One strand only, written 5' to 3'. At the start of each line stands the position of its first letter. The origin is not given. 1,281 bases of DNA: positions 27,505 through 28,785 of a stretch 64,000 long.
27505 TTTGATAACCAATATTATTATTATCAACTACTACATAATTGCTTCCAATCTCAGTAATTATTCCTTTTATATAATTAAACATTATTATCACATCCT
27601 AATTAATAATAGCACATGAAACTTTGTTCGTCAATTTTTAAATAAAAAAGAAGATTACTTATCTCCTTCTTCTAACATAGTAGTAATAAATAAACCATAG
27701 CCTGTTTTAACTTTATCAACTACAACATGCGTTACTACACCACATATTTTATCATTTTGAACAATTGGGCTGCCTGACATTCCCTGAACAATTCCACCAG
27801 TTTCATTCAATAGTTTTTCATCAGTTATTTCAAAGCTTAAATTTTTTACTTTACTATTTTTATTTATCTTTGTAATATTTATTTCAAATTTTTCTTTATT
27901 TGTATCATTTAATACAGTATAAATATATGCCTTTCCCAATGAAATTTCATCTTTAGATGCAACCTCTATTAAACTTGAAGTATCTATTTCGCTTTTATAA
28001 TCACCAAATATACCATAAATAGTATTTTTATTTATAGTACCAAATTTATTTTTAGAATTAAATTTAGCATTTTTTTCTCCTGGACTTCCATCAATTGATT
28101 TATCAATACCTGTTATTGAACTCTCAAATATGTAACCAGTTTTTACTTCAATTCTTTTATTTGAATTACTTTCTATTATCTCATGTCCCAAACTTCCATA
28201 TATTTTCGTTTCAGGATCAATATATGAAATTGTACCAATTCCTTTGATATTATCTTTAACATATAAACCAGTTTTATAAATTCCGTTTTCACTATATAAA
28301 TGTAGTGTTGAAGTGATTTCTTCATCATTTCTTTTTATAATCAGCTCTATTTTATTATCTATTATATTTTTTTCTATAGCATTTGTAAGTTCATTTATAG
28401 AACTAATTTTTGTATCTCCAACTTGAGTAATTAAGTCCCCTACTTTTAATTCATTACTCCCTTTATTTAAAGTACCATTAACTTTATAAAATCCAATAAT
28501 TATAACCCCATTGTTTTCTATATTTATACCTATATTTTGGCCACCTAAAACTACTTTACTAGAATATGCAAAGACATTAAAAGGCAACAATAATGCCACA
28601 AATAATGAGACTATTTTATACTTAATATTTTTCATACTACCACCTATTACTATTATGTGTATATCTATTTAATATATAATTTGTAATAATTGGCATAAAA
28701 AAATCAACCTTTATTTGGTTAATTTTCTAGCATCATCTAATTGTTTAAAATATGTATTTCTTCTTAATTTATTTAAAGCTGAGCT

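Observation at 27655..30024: A sigma-70 family factor with a ~190-aa non-sigma N-terminal extension lies next to a SpoIVB-like signalling peptidase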

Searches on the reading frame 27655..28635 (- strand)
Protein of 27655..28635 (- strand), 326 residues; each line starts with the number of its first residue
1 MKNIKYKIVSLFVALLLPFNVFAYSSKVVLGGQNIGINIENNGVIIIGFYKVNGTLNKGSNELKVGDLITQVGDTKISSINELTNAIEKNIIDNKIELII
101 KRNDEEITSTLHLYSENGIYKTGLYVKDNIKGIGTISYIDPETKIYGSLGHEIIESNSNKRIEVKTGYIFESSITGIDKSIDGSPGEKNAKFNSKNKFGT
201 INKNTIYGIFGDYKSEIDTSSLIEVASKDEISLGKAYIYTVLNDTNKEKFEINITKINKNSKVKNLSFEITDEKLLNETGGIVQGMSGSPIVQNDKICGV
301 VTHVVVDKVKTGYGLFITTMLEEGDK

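Call 3: search_protein_families(library=pfam, proteins=[window:27655-28635:-], max_evalue=0.1)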
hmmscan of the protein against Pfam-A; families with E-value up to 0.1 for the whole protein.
window:27655-28635:- (326 aa): 4 families
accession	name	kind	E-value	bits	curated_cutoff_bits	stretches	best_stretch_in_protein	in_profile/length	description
PF05580.18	Peptidase_S55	-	1.2e-69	235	25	1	119-321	2-210/210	SpoIVB peptidase S55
PF13180.12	PDZ_2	-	5.5e-06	27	27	1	60-111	28-78/80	PDZ domain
PF17820.7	PDZ_6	-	0.023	14.9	27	1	63-88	16-41/54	PDZ domain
PF00595.29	PDZ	-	0.038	14.8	23.2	1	34-100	11-80/81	PDZ domain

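Call 4: search_protein_families(library=ncbifam, proteins=[window:27655-28635:-], max_evalue=0.01)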
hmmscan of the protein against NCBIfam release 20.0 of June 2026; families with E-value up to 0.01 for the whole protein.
window:27655-28635:- (326 aa): 4 families
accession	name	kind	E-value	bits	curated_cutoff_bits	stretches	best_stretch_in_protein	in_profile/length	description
TIGR02860.1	spore_IV_B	equivalog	1e-89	301.3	305.25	1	25-324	88-399/402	SpoIVB peptidase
NF041521.1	HhoA_HhoB_HtrA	equivalog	2.3e-06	27.1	450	1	34-109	254-327/335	HhoA/HhoB/HtrA family serine endopeptidase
TIGR02037.1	degP_htrA_DO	subfamily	1.8e-05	23.9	416.2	1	62-116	276-330/434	Do family serine endopeptidase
NF041199.1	trx7_PDZ_seleno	equivalog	0.0081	15.1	300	0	34-114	194-273/390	Trx7/PDZ domain-containing (seleno)protein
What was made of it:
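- On SpoIVB peptidase (S55) - the neighbouring gene: The alignment covers model positions 88-399, and only the N-terminal anchor region is missing or shorter (call 4).
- Checked: It scores 301.3 bits on TIGR02860 SpoIVB against a cut-off of 305.25 (call 4).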

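Call 12: find_homologous_proteins(query=window:27655-28635:-)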
Query window:27655-28635:- (326 aa): 7980 proteins with E <= 0.001 among 8000 candidates; the best 120 are listed.
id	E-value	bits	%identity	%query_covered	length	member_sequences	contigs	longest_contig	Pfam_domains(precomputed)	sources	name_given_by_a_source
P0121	1.4e-199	680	100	100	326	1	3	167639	PF13180.13,PF05580.19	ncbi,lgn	-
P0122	3.1e-152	524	76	100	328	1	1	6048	PF13180.13,PF05580.19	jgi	jgi:stage IV sporulation protein B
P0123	2.3e-151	522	78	97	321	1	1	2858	PF13180.13,PF05580.19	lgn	-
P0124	4.3e-150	517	75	100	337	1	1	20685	PF13180.13,PF05580.19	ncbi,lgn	-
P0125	6.6e-150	517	79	96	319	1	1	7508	PF13180.13,PF05580.19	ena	-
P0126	1.0e-148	513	75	100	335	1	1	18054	PF13180.13,PF05580.19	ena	-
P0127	1.1e-148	513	75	100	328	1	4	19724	PF13180.13,PF05580.19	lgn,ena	-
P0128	1.1e-148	513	75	100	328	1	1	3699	PF13180.13,PF05580.19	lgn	-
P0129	1.4e-148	512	75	100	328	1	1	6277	PF13180.13,PF05580.19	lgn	-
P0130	1.5e-148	512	74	100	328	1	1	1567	PF13180.13,PF05580.19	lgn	-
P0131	1.6e-148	512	75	100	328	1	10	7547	PF13180.13,PF05580.19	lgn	-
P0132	2.0e-148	512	75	100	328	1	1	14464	PF13180.13,PF05580.19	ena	-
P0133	3.6e-148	511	75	100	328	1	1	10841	PF13180.13,PF05580.19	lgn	-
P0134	3.8e-148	511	75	100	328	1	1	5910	PF13180.13,PF05580.19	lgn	-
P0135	6.4e-148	510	75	100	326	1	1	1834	PF13180.13,PF05580.19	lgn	-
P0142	1.3e-144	499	74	97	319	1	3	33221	PF13180.13,PF05580.19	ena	-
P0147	2.6e-143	495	74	95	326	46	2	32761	PF00595.30,PF13180.13,PF05580.19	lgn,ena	-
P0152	2.9e-137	475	72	100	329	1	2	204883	PF05580.19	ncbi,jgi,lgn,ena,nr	ncbi:MAG: hypothetical protein E7158_00925 [Firmicutes bacterium]|nr:hypothetical protein [Bacillota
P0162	4.8e-124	432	65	99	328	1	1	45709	PF17820.8,PF13180.13,PF05580.19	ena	-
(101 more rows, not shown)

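Call 13: find_encoding_contigs(protein=P0124, flank=6000, max_places=2)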
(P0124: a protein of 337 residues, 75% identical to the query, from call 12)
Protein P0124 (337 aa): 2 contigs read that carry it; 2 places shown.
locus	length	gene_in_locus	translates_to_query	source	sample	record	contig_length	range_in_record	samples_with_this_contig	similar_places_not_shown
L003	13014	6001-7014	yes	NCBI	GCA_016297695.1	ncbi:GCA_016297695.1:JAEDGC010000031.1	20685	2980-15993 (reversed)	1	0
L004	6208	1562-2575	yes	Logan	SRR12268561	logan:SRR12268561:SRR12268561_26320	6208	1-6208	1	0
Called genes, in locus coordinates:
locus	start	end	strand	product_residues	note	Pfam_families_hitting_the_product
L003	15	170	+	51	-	-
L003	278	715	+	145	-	PF21939:Gp10_C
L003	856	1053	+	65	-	-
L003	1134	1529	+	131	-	PF01029:NusB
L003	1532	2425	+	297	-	-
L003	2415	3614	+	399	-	PF13742:tRNA_anti_2, PF01336:tRNA_anti-codon, PF02601:Exonuc_VII_L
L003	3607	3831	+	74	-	PF02609:Exonuc_VII_S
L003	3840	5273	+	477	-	PF00587:tRNA-synt_2b, PF03129:HGTP_anticodon, PF09180:ProRS-C_1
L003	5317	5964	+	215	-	-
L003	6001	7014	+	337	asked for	PF13180:PDZ_2, PF05580:Peptidase_S55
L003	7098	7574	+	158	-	PF10502:Peptidase_S26, PF00717:Peptidase_S24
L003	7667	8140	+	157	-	PF13302:Acetyltransf_3, PF00583:Acetyltransf_1, PF13508:Acetyltransf_7 (weak)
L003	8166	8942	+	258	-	PF04266:ASCH, PF12961:DUF3850 (weak)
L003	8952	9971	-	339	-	-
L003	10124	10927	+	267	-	PF00376:MerR, PF13411:MerR_1, PF06445:GyrI-like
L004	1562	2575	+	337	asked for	PF13180:PDZ_2, PF05580:Peptidase_S55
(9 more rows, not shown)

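Call 14: find_encoding_contigs(protein=P0152, flank=6000, max_places=2)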
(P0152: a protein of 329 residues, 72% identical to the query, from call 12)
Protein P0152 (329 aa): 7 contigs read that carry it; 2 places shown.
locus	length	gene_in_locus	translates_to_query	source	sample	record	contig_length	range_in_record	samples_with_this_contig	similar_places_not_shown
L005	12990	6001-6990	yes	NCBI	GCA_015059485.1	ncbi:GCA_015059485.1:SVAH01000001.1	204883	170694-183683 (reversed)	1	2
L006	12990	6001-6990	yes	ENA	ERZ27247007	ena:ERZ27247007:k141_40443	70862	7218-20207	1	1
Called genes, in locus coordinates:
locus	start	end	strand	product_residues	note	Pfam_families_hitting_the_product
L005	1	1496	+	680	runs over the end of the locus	PF03412:Peptidase_C39, PF00664:ABC_membrane, PF00005:ABC_tran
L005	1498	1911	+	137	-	-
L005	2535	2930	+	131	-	PF01029:NusB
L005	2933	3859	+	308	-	PF07804:HipA_C (weak)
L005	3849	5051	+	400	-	PF13742:tRNA_anti_2, PF01336:tRNA_anti-codon, PF02601:Exonuc_VII_L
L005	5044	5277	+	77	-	PF02609:Exonuc_VII_S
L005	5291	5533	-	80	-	-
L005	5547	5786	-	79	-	PF13443:HTH_26, PF01381:HTH_3 (weak)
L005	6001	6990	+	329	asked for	PF05580:Peptidase_S55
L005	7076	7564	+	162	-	PF10502:Peptidase_S26, PF00717:Peptidase_S24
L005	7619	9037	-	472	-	PF00224:PK, PF02887:PK_C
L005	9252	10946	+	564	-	PF02463:SMC_N, PF03193:RsgA_GTPase (faint), PF00005:ABC_tran, PF00931:NB-ARC (faint), PF13555:AAA_29 (faint), PF00910:RNA_helicase (faint), PF12848:ABC_tran_Xtn, PF00005:ABC_tran, +2 more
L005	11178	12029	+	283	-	-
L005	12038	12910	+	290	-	PF03457:HA (faint)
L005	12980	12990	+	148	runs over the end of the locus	-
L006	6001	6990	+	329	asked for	PF05580:Peptidase_S55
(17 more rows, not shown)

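Call 15: find_encoding_contigs(protein=P0127, flank=6000, max_places=2)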
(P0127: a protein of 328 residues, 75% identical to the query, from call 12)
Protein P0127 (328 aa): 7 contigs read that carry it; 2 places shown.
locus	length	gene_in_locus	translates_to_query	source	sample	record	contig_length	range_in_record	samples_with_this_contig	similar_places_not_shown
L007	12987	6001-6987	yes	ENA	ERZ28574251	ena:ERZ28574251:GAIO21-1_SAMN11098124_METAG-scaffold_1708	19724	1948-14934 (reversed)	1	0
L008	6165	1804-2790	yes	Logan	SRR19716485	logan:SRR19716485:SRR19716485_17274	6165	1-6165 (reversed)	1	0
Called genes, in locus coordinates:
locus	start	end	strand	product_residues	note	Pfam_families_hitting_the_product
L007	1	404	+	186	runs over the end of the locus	PF18335:SH3_13, PF01443:Viral_helicase1 (weak), PF13538:UvrD_C_2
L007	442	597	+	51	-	-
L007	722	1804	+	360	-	PF21939:Gp10_C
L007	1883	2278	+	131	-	PF01029:NusB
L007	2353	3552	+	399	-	PF13742:tRNA_anti_2, PF01336:tRNA_anti-codon, PF02601:Exonuc_VII_L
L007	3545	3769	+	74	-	PF02609:Exonuc_VII_S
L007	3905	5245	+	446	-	-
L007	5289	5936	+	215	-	-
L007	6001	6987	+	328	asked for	PF13180:PDZ_2, PF05580:Peptidase_S55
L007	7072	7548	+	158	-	PF10502:Peptidase_S26, PF00717:Peptidase_S24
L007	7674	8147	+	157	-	PF13302:Acetyltransf_3 (weak), PF00583:Acetyltransf_1, PF13508:Acetyltransf_7 (faint)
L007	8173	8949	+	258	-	PF04266:ASCH, PF12961:DUF3850 (faint)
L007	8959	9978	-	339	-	-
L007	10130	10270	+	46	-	PF13411:MerR_1 (weak), PF00376:MerR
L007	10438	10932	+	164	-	PF06445:GyrI-like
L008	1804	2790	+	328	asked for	PF13180:PDZ_2, PF05580:Peptidase_S55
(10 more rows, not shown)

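Call 22: search_protein_families(library=padloc, proteins=[window:27655-28635:-], max_evalue=0.01)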
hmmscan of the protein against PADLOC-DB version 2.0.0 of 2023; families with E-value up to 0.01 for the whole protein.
window:27655-28635:- (326 aa): 1 family
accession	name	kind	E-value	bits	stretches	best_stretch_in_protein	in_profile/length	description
PDLC00169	HamA1|HamA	-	4.7e-06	23.3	1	236-322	109-189/483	DUF1837 domain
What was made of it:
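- Tried and rejected: Rejected on score and coverage (calls 4, 22).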

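Call 60: search_solved_structures(query=window:27655-28635:-, max_evalue=0.01, show_alignments=1)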
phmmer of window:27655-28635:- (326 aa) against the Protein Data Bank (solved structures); distinct sequences matched with E-value up to 0.01: 1.
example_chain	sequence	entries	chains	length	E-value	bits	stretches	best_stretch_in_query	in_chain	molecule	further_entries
9lnf_A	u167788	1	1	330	2.1e-63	217.8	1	27-324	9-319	SpoIVB peptidase 42 kDa isoform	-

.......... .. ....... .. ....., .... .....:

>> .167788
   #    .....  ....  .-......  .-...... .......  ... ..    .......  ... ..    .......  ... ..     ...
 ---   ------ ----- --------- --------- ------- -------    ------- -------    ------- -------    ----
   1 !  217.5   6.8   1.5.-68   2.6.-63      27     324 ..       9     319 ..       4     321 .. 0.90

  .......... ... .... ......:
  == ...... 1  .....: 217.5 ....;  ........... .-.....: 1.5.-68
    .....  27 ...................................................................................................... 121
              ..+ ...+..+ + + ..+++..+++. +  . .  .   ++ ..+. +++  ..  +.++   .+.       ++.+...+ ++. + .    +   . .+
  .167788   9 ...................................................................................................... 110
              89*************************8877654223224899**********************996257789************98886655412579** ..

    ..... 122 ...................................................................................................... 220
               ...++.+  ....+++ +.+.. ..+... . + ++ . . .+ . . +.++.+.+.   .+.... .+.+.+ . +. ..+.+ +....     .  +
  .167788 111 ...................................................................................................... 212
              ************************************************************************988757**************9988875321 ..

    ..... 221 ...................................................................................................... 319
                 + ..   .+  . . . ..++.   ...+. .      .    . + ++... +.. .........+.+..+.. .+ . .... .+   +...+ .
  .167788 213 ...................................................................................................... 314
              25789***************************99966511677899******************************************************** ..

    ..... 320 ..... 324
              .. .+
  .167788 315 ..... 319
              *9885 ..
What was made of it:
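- On SpoIVB peptidase (S55) - the neighbouring gene: Full-length alignment to solved SpoIVB 9lnf_A, E 2e-63, with the motif aligned (call 60).
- Checked: It aligns end to end with solved B. subtilis SpoIVB 9lnf_A (E 2e-63; call 60) and contains GMSGSPI.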

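Call 73: find_related_loci(query=window:27655-28635:-, collection=metagenome_contigs, flank=6000)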
Query window:27655-28635:- (326 aa) in metagenome_contigs; peptide patterns used: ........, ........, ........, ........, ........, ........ (x = any residue, [..] = any of these).
600 stretches matched a pattern (row limit reached: there are more); 6 encode a relative of the query (tblastn E <= 1e-3); 6 distinct loci.
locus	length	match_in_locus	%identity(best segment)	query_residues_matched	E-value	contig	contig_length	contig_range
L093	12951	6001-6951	46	8-325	4e-87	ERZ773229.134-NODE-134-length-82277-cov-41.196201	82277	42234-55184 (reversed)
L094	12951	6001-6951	46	8-325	4e-87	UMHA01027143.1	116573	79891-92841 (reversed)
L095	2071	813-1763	46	8-325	1e-90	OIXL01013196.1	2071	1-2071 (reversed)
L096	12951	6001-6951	45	8-325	9e-87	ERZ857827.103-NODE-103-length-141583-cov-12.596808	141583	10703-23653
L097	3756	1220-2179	45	7-325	2e-84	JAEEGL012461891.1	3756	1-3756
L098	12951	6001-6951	45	8-325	9e-87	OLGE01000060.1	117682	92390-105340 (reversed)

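Call 74: find_encoding_contigs(protein=P0142, flank=5000, max_places=1)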
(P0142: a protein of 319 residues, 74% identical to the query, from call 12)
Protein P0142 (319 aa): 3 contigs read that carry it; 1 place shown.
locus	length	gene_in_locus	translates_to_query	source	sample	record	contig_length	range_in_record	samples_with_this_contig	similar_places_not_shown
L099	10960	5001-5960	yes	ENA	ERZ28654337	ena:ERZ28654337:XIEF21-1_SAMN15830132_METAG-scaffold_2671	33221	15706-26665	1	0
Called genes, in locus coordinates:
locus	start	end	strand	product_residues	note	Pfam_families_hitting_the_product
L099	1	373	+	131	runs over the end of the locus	PF01029:NusB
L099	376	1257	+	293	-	-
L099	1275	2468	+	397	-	PF13742:tRNA_anti_2, PF01336:tRNA_anti-codon, PF02601:Exonuc_VII_L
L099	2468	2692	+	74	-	-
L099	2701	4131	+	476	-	PF00587:tRNA-synt_2b, PF03129:HGTP_anticodon, PF09180:ProRS-C_1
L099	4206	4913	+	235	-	-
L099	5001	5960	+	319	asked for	PF13180:PDZ_2 (weak), PF05580:Peptidase_S55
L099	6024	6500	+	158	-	PF10502:Peptidase_S26, PF00717:Peptidase_S24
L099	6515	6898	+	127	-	-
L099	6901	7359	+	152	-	PF06941:NT5C (faint)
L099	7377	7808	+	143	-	PF13420:Acetyltransf_4 (weak), PF17013:Acetyltransf_15 (weak), PF00583:Acetyltransf_1, PF13673:Acetyltransf_10, PF13508:Acetyltransf_7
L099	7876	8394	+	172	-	-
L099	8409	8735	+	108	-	-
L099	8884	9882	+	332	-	-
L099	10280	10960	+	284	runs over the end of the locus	PF04383:KilA-N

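Call 75: find_encoding_contigs(protein=P0147, flank=5000, max_places=1)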
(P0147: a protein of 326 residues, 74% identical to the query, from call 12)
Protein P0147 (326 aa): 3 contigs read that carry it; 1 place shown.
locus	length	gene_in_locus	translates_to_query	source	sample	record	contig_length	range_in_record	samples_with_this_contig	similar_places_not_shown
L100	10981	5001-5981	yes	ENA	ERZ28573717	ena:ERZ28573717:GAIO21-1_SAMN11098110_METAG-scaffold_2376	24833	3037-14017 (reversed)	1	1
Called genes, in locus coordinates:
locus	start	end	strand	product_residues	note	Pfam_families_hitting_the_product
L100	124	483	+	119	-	PF01029:NusB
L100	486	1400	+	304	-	PF07804:HipA_C (weak)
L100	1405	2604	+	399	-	PF13742:tRNA_anti_2, PF01336:tRNA_anti-codon, PF02601:Exonuc_VII_L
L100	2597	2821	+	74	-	PF02609:Exonuc_VII_S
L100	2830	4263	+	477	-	PF00587:tRNA-synt_2b, PF03129:HGTP_anticodon, PF09180:ProRS-C_1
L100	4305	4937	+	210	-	-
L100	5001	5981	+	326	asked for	PF00595:PDZ (faint), PF13180:PDZ_2, PF05580:Peptidase_S55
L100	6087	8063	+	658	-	PF01554:MatE, PF13189:Cytidylate_kin2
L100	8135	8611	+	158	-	PF10502:Peptidase_S26, PF00717:Peptidase_S24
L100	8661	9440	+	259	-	PF03747:ADP_ribosyl_GH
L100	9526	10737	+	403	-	PF04055:Radical_SAM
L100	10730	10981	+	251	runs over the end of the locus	PF13566:DUF4130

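Call 76: find_encoding_contigs(protein=P0162, flank=5000, max_places=1)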
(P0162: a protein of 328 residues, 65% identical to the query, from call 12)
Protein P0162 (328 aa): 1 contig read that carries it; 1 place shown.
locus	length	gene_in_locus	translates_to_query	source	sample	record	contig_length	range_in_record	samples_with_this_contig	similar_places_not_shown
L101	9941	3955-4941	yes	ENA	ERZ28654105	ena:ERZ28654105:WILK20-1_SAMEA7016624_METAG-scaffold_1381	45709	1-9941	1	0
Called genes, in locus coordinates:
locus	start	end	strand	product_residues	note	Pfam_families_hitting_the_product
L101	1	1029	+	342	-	?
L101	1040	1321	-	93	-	-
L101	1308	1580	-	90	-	PF01381:HTH_3 (weak), PF13443:HTH_26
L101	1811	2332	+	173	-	-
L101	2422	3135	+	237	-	-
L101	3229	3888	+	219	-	-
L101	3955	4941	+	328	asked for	PF13180:PDZ_2, PF17820:PDZ_6 (weak), PF05580:Peptidase_S55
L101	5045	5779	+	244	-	PF10531:SLBB, PF14520:HHH_5 (faint), PF00633:HHH (weak), PF12836:HHH_3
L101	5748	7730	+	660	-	PF13567:DUF4131 (weak), PF03772:Competence, PF00753:Lactamase_B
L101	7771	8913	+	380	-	-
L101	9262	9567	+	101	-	-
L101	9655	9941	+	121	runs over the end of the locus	-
